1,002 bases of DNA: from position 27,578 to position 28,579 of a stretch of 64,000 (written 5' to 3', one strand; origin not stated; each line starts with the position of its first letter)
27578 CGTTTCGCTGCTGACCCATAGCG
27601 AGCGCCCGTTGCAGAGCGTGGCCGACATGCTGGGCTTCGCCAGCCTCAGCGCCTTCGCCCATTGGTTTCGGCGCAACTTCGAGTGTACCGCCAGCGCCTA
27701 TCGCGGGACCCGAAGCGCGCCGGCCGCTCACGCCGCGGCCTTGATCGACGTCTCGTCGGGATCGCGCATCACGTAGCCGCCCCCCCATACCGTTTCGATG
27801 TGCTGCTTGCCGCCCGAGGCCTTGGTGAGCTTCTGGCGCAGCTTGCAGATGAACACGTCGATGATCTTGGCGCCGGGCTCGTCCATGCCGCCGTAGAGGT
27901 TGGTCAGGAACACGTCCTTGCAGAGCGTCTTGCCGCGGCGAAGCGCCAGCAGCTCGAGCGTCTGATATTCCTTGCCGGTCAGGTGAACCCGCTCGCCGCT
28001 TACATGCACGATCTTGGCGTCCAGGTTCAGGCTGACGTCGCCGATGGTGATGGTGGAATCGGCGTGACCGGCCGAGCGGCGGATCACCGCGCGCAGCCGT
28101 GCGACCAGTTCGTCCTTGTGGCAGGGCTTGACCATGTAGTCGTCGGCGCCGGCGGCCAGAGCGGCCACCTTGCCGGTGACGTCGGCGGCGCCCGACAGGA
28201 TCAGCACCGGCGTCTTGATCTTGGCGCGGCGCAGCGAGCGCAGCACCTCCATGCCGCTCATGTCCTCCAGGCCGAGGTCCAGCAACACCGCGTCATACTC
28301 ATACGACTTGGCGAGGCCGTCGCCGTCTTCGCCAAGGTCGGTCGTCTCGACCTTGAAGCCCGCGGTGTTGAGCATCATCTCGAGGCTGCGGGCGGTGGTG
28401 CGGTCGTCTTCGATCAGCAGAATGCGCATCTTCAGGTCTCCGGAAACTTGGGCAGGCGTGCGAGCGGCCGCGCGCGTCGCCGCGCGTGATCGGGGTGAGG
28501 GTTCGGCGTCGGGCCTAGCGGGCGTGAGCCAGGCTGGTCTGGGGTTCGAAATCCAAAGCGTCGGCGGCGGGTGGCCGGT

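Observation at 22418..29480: Candidate accessory CckA/ChpT/CtrA-style phosphorelay lacking a recognisable Hpt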

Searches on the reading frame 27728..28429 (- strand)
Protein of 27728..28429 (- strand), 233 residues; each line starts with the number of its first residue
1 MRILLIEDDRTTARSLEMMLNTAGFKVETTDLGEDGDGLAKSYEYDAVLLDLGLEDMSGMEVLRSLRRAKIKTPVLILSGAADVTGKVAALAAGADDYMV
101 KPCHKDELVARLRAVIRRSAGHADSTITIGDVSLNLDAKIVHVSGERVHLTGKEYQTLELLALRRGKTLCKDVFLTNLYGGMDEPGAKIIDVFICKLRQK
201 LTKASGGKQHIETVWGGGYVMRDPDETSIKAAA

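Call 4: search_protein_families(library=pfam, proteins=[window:27728-28429:-], max_evalue=0.01)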
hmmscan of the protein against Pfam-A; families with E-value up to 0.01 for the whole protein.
window:27728-28429:- (233 aa): 4 families
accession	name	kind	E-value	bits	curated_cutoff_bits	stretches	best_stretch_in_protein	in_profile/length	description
PF00072.30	Response_reg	-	3.8e-25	88.7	30.2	1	3-112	1-110/111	Response regulator receiver domain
PF00486.34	Trans_reg_C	-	4e-18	65.7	26.2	1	145-221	1-77/77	Transcriptional regulatory protein, C terminal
PF06490.17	FleQ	-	0.0019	19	22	1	2-84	1-81/108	Flagellar regulatory protein FleQ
PF21695.3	GlnR_1st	-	0.0083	16.5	27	0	2-114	2-109/111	Transcription regulator GlnR, N-terminal domain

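Call 6: search_protein_families(library=ncbifam, proteins=[window:27728-28429:-], max_evalue=0.001)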
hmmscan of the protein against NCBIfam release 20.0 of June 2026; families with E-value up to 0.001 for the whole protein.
window:27728-28429:- (233 aa): 96 families (the best 25 are shown)
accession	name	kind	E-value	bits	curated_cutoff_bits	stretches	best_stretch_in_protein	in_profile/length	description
NF045991.1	RespRegCtrARhodob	equivalog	1.4e-99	332.4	350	1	1-224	1-224/224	response regulator transcription factor CtrA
NF007928.2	PRK10643.1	equivalog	2.5e-52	177.6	330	1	1-220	1-215/216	two-component system response regulator PmrA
TIGR01387.1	cztR_silR_copR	subfamily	4.2e-46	157.3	279.2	1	3-221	1-218/218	heavy metal response regulator transcription factor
NF040689.1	MtrAB_MtrA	equivalog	7e-42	143.2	300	1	3-219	1-216/219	MtrAB system response regulator MtrA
NF012023.0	PRK15479.1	equivalog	9.4e-42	143.1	337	1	1-226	1-222/224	transcriptional regulator TctD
NF008078.0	PRK10816.1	equivalog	3.3e-41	141.2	336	1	1-220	1-219/223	two-component system response regulator PhoP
NF041734.1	resp_reg_RppA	equivalog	8e-41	139.9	250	1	1-221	1-227/229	two-component system response regulator RppA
TIGR02154.1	PhoB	equivalog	1.8e-40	138.7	296.2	1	2-221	4-225/226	phosphate regulon transcriptional regulator PhoB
NF007663.1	PRK10336.1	equivalog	2.9e-40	138.3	345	1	1-223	1-218/219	quorum sensing response regulator transcription factor QseB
NF045944.1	ResRegRpaBCyano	equivalog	1.1e-39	136.1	330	1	4-222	1-228/229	response regulator transcription factor RpaB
NF007346.1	PRK09836.1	equivalog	1.8e-39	135.9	420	1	1-226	1-226/227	copper/silver response regulator transcription factor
NF041733.1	resp_reg_CseB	equivalog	1e-38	133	350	1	2-222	2-227/228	two-component system response regulator CseB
NF008296.0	PRK11083.1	equivalog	3.2e-37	128.1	273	1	2-222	5-226/228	two-component system response regulator CreB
NF008567.0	PRK11517.1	equivalog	2.1e-36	125.4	353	1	1-222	1-219/223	response regulator transcription factor HprR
NF007005.1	PRK09468.1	equivalog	2.8e-35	121.9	331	1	2-222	5-232/237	osmolarity response regulator transcription factor OmpR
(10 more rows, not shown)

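Call 7: search_solved_structures(query=window:27728-28429:-, max_evalue=1e-10, show_alignments=1)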
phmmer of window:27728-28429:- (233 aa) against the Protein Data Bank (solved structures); distinct sequences matched with E-value up to 1e-10: 81 (the best 60 are shown).
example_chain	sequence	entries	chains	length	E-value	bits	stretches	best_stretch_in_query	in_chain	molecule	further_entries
4qpj_C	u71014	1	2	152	5.5e-42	147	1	1-118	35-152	Cell cycle response regulator CtrA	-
8jo2_H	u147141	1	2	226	7.9e-38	133.5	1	1-227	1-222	DNA-binding transcriptional regulator BasR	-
4s04_A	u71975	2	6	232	8.3e-38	133.4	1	1-228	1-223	DNA-binding transcriptional regulator BasR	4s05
1kgs_A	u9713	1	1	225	1.3e-35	126.2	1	1-223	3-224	DNA BINDING RESPONSE REGULATOR D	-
1ys6_A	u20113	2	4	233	4e-34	121.4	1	2-222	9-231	Transcriptional regulatory protein prrA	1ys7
3q9s_A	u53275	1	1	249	5.5e-32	114.4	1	2-206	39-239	DNA-binding response regulator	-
4kfc_A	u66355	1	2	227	1.4e-31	113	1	2-219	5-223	KDP operon transcriptional regulatory protein KdpE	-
4kny_A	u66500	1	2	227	2.7e-31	112.1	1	2-219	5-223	KDP operon transcriptional regulatory protein KdpE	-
6lgq_D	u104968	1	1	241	3.3e-31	111.8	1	2-219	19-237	DNA-binding response regulator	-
2gwr_A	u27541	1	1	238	4.6e-30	108.1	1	2-224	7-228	DNA-binding response regulator mtrA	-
2oqr_A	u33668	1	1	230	2.3e-28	102.5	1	3-221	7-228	Sensory transduction protein regX3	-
9ji3_J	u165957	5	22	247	1.2e-27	100.2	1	2-224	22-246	DNA-binding response regulator | Possible two component system response transcriptional positive regulator PhoP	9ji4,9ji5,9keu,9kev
3r0j_A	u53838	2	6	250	1.3e-27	100.1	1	2-224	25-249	POSSIBLE TWO COMPONENT SYSTEM RESPONSE TRANSCRIPTIONAL POSITIVE REGULATOR PHOP | Response regulator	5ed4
9dvt_R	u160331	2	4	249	2.4e-25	92.7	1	2-229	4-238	DNA-binding dual master transcriptional regulator RpaA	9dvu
6is1_A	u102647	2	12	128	9.3e-25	90.7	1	2-119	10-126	Response regulator ArlR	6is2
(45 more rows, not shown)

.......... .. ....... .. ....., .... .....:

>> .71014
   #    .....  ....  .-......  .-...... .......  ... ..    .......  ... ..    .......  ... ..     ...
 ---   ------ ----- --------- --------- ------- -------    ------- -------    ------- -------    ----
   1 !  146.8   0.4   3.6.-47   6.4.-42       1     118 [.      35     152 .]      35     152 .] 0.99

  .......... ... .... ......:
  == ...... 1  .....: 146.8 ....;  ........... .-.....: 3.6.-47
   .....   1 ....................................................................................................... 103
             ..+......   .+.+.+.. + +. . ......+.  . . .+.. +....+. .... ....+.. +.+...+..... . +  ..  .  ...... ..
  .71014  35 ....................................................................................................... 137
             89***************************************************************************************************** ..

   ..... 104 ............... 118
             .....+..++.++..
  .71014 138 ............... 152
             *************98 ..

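Call 8: find_encoding_contigs(protein=window:27728-28429:-, flank=10000, max_places=10)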
Protein window:27728-28429:- (233 aa): no gene with exactly this product is on record in the collection.

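Call 16: find_homologous_proteins(query=window:27728-28429:-, max_evalue=1e-20)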
Query window:27728-28429:- (233 aa): 8000 proteins with E <= 1e-20 among 8000 candidates; the best 120 are listed.
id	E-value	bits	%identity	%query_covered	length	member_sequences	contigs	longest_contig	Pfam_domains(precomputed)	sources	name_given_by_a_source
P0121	1.8e-140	484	95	100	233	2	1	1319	PF00486.35,PF00072.31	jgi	jgi:two-component system cell cycle response regulator CtrA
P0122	7.1e-136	469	92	100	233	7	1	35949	PF00486.35,PF00072.31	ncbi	-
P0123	5.5e-135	466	91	100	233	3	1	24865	PF00486.35,PF00072.31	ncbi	-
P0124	1.3e-112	393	60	100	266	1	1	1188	PF00486.35,PF00072.31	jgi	-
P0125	1.6e-112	392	78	100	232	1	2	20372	PF00486.35,PF00072.31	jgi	jgi:two-component system cell cycle response regulator CtrA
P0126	2.1e-112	392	77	100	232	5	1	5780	PF00486.35,PF00072.31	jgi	jgi:two-component system cell cycle response regulator CtrA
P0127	3.5e-111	388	76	100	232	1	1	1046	PF00486.35,PF00072.31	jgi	jgi:two-component system cell cycle response regulator CtrA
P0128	4.6e-111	388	77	100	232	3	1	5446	PF00486.35,PF00072.31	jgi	jgi:two-component system cell cycle response regulator CtrA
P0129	8.5e-111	387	76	100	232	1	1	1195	PF00486.35,PF00072.31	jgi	jgi:two-component system cell cycle response regulator CtrA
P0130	2.6e-109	382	75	100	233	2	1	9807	PF00486.35,PF00072.31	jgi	jgi:two-component system cell cycle response regulator CtrA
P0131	6.1e-109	381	77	100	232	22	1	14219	PF00486.35,PF00072.31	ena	-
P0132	8.6e-109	380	74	100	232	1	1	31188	PF00486.35,PF00072.31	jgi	jgi:two-component system cell cycle response regulator CtrA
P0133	2.4e-108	379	74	100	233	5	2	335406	PF00486.35,PF00072.31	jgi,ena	-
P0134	2.7e-108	379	73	100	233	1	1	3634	PF00486.35,PF00072.31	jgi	jgi:two-component system cell cycle response regulator CtrA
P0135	3.1e-108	378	74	100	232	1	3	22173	PF00486.35,PF00072.31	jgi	jgi:two-component system cell cycle response regulator CtrA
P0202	4.3e-96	339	68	96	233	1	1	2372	PF00486.35,PF00072.31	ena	-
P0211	4.3e-95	335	67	100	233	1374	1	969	PF00486.35,PF00072.31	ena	-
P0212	5.1e-95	335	66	100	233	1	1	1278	PF00486.35,PF00072.31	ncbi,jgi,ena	jgi:two-component system cell cycle response regulator CtrA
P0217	1.1e-94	334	67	97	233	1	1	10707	PF00486.35,PF00072.31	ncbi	-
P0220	1.8e-94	333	64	100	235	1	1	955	PF00486.35,PF00072.31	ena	-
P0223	2.2e-94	333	66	100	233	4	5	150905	PF00486.35,PF00072.31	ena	-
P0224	2.5e-94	333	66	99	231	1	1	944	PF00486.35,PF00072.31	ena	-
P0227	2.8e-94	333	64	100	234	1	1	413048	PF00486.35,PF00072.31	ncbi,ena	-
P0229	3.2e-94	333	66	100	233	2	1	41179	PF00486.35,PF00072.31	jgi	jgi:two-component system cell cycle response regulator CtrA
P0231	3.3e-94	333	66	100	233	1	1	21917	PF00486.35,PF00072.31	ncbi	-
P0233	3.7e-94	332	66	99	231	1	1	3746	PF00486.35,PF00072.31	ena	-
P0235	4.1e-94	332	66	100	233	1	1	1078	PF00486.35,PF00072.31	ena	-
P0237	4.3e-94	332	65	100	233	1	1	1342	PF00486.35,PF00072.31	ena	-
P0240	5.3e-94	332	66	100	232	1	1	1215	PF00486.35,PF00072.31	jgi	jgi:two-component system cell cycle response regulator CtrA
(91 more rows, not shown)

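Call 19: find_encoding_contigs(protein=P0231, flank=3000, max_places=10)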
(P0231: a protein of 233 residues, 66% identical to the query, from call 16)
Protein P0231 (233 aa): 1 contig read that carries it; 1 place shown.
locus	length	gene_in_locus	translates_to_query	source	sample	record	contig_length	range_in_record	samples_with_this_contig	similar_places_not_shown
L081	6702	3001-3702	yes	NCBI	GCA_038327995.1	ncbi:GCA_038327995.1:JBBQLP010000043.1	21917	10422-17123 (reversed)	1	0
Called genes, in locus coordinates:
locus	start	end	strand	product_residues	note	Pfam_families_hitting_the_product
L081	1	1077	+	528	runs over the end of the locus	PF00034:Cytochrom_C (faint)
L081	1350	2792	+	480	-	PF01546:Peptidase_M20, PF07687:M20_dimer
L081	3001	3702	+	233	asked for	PF00072:Response_reg, PF00486:Trans_reg_C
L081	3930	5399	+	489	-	PF04389:Peptidase_M28, PF01546:Peptidase_M20 (weak)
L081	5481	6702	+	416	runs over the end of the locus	PF00563:EAL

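Call 20: find_encoding_contigs(protein=P0217, flank=3000, max_places=10)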
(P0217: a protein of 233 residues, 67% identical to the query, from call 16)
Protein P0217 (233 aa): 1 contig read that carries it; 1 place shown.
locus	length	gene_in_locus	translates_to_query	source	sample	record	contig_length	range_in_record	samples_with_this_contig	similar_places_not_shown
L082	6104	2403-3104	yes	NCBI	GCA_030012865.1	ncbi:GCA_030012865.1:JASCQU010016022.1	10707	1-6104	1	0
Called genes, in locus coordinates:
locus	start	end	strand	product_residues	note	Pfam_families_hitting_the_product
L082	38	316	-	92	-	-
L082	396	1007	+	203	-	PF09335:VTT_dom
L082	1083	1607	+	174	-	PF02600:DsbB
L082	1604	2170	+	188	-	PF03232:COQ7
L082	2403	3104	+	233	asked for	PF00072:Response_reg, PF00486:Trans_reg_C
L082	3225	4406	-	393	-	PF07394:DUF1501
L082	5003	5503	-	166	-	PF00118:Cpn60_TCP1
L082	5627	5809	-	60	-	-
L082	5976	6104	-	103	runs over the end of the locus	PF00118:Cpn60_TCP1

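Call 21: find_encoding_contigs(protein=P0227, flank=3000, max_places=10)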
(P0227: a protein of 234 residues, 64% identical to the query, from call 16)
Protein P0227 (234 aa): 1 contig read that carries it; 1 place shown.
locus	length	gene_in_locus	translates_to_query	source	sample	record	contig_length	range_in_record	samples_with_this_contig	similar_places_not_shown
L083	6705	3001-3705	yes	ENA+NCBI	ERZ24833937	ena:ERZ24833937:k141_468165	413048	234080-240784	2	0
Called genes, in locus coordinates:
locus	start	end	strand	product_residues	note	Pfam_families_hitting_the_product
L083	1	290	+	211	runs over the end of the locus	-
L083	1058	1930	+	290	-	PF00135:COesterase, PF20434:BD-FAE, PF07859:Abhydrolase_3, PF00326:Peptidase_S9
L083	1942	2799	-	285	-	PF13489:Methyltransf_23, PF13847:Methyltransf_31, PF08241:Methyltransf_11, PF08242:Methyltransf_12, PF13649:Methyltransf_25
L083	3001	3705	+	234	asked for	PF00072:Response_reg, PF00486:Trans_reg_C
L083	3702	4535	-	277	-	PF03705:CheR_N (weak), PF01739:CheR, PF13847:Methyltransf_31 (faint), PF08241:Methyltransf_11 (weak), PF08242:Methyltransf_12 (weak), PF13649:Methyltransf_25 (faint)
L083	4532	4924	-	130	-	PF00072:Response_reg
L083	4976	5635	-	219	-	PF10090:HPTransfase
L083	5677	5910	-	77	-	-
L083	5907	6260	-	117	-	PF07027:DUF1318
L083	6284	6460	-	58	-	-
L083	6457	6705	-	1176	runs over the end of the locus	PF11739:YdbH-like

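Call 22: find_encoding_contigs(protein=P0223, flank=3000, max_places=10)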
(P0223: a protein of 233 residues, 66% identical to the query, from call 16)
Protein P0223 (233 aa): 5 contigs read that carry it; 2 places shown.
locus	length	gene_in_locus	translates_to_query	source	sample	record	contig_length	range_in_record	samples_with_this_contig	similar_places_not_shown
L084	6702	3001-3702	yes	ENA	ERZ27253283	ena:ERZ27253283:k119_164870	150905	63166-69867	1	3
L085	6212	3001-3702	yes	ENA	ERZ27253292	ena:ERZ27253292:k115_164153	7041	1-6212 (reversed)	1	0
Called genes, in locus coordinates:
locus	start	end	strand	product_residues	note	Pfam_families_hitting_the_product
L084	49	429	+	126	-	PF14110:DUF4282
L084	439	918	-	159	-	PF12915:DUF3833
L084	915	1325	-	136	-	-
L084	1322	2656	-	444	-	PF00006:ATP-synt_ab, PF18269:T3SS_ATPase_C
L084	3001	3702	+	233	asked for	PF00072:Response_reg, PF00486:Trans_reg_C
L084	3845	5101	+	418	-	PF00563:EAL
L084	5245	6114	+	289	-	PF13344:Hydrolase_6, PF13242:Hydrolase_like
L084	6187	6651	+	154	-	PF01575:MaoC_dehydratas, PF13452:FAS1_DH_region, PF03061:4HBT (faint)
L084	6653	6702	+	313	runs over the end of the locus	PF06574:FAD_syn, PF01687:Flavokinase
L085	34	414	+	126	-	PF14110:DUF4282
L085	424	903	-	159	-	PF12915:DUF3833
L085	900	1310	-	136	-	-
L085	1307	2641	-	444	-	PF00006:ATP-synt_ab, PF18269:T3SS_ATPase_C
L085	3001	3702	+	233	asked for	PF00072:Response_reg, PF00486:Trans_reg_C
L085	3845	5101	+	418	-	PF00563:EAL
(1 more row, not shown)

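Call 24: list_cluster_members(proteins=[P0229, P0211, P0224, P0233, P0235, P0237, P0212, P0202, P0240, P0220])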
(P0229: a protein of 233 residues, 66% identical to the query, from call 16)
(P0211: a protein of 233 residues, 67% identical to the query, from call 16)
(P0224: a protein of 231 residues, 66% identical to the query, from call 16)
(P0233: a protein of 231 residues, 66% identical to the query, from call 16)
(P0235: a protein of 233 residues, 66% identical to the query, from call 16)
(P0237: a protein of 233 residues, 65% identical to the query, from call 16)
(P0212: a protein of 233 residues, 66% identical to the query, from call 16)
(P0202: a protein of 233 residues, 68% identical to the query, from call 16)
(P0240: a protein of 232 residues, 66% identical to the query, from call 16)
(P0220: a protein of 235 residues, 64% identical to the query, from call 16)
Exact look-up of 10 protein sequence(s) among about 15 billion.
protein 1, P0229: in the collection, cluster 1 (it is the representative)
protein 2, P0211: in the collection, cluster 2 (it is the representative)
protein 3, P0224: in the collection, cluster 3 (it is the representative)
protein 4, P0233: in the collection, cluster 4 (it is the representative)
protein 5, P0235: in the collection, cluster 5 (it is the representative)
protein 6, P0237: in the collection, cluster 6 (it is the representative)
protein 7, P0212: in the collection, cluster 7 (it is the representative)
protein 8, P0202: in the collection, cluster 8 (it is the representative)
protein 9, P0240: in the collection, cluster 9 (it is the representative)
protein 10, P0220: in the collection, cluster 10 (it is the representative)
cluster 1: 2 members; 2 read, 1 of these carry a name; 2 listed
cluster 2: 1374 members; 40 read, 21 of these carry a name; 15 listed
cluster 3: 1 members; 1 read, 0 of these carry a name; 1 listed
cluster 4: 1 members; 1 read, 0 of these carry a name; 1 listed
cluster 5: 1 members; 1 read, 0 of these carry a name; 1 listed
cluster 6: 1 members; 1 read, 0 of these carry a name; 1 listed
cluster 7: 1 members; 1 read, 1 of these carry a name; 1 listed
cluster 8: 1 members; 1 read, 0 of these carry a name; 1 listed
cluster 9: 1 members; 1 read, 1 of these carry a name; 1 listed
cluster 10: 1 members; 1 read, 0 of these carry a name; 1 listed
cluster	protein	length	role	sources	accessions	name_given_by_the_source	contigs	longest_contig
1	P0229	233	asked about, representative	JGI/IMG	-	two-component system cell cycle response regulator CtrA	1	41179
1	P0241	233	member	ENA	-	-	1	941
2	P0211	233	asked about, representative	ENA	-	-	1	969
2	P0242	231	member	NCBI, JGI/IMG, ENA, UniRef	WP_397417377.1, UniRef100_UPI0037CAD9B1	response regulator transcription factor CtrA [Phenylobacterium sp.] | two-component system cell cycle response regulator CtrA | response regulator transcription factor CtrA n=1 Tax=Phenylobacterium sp. TaxID=1871053 ...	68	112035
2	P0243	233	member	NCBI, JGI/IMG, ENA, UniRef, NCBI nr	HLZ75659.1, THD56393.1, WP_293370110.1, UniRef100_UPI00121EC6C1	response regulator transcription factor CtrA [Phenylobacterium sp.] | two-component system, cell cycle response regulator CtrA | response regulator transcription factor CtrA n=1 Tax=Phenylobacterium sp. TaxID=1871053 ...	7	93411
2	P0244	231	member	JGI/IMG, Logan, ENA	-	two-component system, cell cycle response regulator CtrA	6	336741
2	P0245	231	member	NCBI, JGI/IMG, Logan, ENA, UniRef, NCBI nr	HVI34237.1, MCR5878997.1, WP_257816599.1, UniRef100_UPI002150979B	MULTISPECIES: response regulator transcription factor CtrA [unclassified Phenylobacterium] | two-component system cell cycle response regulator CtrA | response regulator transcription factor CtrA n=1 Tax=unclassified Phenylobacterium ...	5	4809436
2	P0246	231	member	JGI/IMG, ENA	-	two-component system cell cycle response regulator CtrA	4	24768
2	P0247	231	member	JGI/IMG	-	two-component system cell cycle response regulator CtrA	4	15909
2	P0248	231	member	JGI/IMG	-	two-component system cell cycle response regulator CtrA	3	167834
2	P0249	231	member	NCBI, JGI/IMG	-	two-component system cell cycle response regulator CtrA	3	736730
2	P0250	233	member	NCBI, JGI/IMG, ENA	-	two-component system cell cycle response regulator CtrA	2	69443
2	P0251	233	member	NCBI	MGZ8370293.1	MAG: response regulator transcription factor CtrA [Caulobacteraceae bacterium]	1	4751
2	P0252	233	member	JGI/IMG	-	two-component system cell cycle response regulator CtrA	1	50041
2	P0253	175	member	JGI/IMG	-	two-component system cell cycle response regulator CtrA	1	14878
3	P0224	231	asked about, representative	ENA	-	-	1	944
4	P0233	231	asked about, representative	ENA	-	-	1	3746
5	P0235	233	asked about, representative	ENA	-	-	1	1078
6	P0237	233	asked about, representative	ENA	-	-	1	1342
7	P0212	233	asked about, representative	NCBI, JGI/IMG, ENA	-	two-component system cell cycle response regulator CtrA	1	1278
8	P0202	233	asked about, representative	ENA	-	-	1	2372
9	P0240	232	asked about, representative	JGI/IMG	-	two-component system cell cycle response regulator CtrA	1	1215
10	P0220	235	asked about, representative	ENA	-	-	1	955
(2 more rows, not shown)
